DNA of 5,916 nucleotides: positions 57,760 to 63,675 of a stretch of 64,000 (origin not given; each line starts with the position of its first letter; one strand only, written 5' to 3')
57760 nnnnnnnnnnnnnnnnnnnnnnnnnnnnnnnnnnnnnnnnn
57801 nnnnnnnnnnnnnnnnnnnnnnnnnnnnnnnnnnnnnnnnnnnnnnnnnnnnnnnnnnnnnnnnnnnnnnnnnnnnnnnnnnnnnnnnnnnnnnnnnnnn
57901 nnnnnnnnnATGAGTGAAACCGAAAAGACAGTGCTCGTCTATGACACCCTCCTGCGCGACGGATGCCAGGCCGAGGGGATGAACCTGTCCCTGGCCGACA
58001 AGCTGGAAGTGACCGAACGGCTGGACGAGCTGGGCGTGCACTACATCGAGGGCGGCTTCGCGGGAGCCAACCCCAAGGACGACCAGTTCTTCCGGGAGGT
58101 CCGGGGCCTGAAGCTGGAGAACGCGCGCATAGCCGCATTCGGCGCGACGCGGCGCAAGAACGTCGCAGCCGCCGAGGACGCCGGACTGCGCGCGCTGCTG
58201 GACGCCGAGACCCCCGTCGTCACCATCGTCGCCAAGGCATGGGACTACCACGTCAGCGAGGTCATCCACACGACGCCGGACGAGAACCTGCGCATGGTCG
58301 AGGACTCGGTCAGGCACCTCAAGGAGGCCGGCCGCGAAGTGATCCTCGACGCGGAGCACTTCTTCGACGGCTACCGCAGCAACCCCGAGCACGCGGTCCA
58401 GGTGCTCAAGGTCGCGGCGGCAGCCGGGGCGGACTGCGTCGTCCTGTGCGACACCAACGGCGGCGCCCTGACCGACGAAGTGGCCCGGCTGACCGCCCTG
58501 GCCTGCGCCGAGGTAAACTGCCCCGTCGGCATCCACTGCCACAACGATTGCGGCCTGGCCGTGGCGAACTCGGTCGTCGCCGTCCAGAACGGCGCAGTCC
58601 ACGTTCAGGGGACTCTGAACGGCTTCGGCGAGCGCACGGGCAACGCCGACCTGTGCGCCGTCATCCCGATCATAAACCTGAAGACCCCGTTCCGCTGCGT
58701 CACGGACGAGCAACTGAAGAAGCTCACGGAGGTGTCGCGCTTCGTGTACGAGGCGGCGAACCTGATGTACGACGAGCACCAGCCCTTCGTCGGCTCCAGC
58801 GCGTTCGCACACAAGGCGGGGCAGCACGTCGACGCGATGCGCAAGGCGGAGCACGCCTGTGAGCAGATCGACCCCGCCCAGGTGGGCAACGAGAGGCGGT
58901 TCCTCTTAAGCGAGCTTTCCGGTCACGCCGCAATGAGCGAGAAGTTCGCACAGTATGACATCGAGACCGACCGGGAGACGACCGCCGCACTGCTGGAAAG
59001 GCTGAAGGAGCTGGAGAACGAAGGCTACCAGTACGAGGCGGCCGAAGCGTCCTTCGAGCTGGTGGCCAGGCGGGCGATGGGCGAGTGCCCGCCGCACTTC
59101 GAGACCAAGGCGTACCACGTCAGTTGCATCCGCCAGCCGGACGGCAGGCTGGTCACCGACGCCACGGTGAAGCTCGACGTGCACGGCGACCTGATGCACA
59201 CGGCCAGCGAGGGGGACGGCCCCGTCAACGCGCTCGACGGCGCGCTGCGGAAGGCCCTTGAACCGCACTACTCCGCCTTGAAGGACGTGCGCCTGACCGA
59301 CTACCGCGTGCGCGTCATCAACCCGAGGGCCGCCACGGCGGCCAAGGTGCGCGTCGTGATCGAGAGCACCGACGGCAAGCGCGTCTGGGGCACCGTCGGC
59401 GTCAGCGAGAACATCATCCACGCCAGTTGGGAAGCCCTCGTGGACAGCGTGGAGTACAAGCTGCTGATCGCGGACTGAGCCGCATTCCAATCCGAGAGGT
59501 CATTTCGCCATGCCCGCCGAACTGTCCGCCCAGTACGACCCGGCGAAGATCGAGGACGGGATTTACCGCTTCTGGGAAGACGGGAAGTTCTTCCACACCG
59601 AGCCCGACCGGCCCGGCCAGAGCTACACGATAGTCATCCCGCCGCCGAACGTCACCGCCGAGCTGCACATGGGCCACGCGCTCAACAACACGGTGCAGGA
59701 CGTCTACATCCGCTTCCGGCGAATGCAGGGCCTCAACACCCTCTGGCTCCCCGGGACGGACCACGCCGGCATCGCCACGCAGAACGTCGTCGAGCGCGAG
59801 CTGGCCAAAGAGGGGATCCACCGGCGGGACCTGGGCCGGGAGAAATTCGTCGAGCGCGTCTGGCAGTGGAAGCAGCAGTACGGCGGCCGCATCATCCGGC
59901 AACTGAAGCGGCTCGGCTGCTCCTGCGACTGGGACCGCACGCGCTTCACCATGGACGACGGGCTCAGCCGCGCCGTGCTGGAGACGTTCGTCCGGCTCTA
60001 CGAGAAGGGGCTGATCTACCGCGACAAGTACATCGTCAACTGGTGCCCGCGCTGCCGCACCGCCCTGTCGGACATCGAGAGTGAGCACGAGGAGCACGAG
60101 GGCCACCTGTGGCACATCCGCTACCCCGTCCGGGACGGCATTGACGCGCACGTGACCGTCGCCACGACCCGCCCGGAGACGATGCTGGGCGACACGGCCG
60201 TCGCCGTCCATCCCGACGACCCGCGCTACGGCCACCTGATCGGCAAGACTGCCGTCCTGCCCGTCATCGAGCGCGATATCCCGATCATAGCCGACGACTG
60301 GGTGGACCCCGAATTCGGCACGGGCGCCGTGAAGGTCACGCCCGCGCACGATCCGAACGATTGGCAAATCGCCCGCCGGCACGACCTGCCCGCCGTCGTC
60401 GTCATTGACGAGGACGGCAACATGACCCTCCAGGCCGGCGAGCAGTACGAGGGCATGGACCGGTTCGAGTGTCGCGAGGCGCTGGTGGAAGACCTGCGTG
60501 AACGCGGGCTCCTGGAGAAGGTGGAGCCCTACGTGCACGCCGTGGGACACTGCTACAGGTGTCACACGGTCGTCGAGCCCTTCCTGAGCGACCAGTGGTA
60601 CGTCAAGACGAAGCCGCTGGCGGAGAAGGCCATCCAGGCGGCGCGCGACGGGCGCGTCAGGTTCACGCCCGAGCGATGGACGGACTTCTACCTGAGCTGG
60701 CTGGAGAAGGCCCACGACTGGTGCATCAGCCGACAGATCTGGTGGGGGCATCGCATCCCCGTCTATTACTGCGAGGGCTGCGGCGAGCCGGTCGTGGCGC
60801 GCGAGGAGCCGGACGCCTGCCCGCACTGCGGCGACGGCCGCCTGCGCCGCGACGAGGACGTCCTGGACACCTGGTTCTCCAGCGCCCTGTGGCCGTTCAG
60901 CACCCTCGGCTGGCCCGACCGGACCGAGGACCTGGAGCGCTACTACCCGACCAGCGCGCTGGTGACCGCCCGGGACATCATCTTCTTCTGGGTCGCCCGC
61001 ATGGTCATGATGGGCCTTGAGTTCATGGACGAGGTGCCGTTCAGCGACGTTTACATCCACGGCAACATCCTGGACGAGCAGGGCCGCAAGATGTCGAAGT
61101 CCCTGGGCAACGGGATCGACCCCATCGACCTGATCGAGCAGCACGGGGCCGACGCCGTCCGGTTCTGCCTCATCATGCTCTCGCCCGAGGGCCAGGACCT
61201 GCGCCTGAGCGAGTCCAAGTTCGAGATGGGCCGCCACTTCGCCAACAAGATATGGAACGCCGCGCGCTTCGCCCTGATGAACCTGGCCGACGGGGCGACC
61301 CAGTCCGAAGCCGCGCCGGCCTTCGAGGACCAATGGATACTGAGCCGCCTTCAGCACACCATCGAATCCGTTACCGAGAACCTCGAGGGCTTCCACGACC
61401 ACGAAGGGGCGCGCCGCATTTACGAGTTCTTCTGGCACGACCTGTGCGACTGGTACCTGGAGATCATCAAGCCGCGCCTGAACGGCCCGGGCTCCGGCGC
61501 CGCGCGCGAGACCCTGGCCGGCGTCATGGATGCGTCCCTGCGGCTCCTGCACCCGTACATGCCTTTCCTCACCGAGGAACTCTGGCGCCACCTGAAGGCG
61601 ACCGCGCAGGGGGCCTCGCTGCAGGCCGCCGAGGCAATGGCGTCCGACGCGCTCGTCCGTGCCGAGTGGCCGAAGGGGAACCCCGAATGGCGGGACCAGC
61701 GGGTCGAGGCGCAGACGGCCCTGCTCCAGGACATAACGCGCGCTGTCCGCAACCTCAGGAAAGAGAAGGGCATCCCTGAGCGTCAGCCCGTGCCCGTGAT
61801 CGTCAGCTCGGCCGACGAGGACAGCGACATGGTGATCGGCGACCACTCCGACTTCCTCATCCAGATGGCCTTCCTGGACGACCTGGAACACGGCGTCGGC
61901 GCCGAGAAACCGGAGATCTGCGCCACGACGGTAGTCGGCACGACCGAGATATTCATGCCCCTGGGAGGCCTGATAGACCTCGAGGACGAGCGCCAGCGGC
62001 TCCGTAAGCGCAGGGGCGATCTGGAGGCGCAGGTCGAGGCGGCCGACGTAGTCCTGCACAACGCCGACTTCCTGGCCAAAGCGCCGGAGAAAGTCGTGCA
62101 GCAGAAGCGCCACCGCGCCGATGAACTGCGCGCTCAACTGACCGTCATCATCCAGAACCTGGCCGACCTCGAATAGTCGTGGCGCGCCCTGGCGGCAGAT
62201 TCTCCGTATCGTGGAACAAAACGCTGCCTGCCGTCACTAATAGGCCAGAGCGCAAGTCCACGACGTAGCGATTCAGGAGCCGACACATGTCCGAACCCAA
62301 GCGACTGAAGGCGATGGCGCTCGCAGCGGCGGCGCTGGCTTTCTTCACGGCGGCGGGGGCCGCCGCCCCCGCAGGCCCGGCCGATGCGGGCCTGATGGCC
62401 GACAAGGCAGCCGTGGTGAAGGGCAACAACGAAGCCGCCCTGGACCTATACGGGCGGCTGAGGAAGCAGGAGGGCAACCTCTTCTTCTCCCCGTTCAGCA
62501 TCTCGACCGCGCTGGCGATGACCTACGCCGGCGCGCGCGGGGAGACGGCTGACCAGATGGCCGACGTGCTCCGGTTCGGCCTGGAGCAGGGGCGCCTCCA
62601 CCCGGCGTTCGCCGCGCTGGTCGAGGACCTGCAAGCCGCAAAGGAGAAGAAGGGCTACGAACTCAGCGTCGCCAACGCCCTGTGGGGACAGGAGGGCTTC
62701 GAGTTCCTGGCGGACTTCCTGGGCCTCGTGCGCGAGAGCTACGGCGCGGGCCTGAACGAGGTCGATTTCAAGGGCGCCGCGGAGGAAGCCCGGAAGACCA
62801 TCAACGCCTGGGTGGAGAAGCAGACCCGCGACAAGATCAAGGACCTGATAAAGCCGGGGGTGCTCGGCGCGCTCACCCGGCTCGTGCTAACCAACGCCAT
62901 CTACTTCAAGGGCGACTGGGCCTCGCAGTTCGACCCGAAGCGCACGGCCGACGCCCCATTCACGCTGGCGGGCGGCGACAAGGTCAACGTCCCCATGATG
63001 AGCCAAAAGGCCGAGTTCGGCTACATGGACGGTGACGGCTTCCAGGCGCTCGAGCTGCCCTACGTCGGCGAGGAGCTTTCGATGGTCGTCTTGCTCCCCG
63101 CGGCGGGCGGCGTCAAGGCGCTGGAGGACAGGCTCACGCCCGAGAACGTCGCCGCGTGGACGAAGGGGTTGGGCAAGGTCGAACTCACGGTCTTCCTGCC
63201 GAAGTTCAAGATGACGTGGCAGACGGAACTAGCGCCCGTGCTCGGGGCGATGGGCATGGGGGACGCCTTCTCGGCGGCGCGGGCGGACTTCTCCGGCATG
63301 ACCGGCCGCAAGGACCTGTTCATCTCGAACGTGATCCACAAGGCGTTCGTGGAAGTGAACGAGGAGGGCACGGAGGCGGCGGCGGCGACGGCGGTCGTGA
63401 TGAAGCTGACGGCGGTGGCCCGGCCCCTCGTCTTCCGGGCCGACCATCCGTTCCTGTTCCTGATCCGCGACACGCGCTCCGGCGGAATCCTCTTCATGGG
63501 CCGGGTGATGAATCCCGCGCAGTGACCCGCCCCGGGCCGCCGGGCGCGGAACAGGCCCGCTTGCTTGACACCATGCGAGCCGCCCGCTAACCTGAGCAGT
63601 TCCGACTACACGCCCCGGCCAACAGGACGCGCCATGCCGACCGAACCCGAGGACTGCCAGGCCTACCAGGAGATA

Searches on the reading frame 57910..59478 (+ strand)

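Call 76: search_protein_families(library=pfam, proteins=[window:57910-59478:+], max_evalue=0.0001)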
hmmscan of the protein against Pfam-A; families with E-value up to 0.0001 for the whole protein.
window:57910-59478:+ (522 aa): 3 families
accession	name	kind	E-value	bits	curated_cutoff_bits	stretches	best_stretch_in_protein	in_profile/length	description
PF00682.25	HMGL-like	-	2.6e-48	165.1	29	1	10-279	4-260/260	HMGL-like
PF08502.15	LeuA_dimer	-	9.6e-27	93.9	24.9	1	377-517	2-130/131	LeuA allosteric (dimerisation) domain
PF22617.1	HCS_D2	-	1.4e-15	57.8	27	1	294-371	2-80/82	Homocitrate synthase post-HMGL domain-like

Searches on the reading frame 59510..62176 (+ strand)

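Call 76: search_protein_families(library=pfam, proteins=[window:59510-62176:+], max_evalue=0.0001)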
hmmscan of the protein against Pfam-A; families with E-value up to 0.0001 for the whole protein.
window:59510-62176:+ (888 aa): 6 families
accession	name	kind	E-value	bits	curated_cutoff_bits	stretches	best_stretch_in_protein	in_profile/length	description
PF00133.28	tRNA-synt_1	-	2.7e-140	468.2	22.7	1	18-567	2-414/414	tRNA synthetases class I (I, L, M and V)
PF08264.19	Anticodon_1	-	3.6e-41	140.9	25.1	1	607-764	1-147/148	Anticodon-binding domain of tRNA ligase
PF09334.17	tRNA-synt_1g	-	1.2e-23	83.9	20.1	2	45-189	7-133/391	tRNA synthetases class I (M)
PF13603.12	tRNA-synt_1_2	-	1e-13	51.7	25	1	239-306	80-148/185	Leucyl-tRNA synthetase, editing domain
PF10458.14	Val_tRNA-synt_C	-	2.6e-10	40.8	25.9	1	823-887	1-65/66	Valyl tRNA synthetase tRNA binding arm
PF01406.26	tRNA-synt_1e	-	2.4e-05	24.3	27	0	509-556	235-282/301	tRNA synthetases class I (C) catalytic domain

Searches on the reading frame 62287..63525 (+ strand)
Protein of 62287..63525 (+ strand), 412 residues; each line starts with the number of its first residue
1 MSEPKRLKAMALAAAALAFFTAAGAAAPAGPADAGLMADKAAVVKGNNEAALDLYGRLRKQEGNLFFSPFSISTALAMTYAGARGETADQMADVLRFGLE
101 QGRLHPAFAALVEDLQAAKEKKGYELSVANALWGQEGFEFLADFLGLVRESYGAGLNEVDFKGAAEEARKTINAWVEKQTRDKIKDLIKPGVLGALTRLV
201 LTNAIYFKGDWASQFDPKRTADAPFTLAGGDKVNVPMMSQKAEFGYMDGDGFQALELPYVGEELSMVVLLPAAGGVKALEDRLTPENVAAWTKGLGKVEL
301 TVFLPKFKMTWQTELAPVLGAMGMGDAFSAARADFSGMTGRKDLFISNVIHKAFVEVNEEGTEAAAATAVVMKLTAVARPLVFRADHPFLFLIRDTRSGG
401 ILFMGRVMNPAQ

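Call 76: search_protein_families(library=pfam, proteins=[window:62287-63525:+], max_evalue=0.0001)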
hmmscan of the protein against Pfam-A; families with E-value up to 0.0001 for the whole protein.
window:62287-63525:+ (412 aa): 1 family
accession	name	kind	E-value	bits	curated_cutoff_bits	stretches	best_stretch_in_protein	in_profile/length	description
PF00079.25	Serpin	-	5.5e-128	427.7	27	1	46-410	2-370/370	Serpin (serine protease inhibitor)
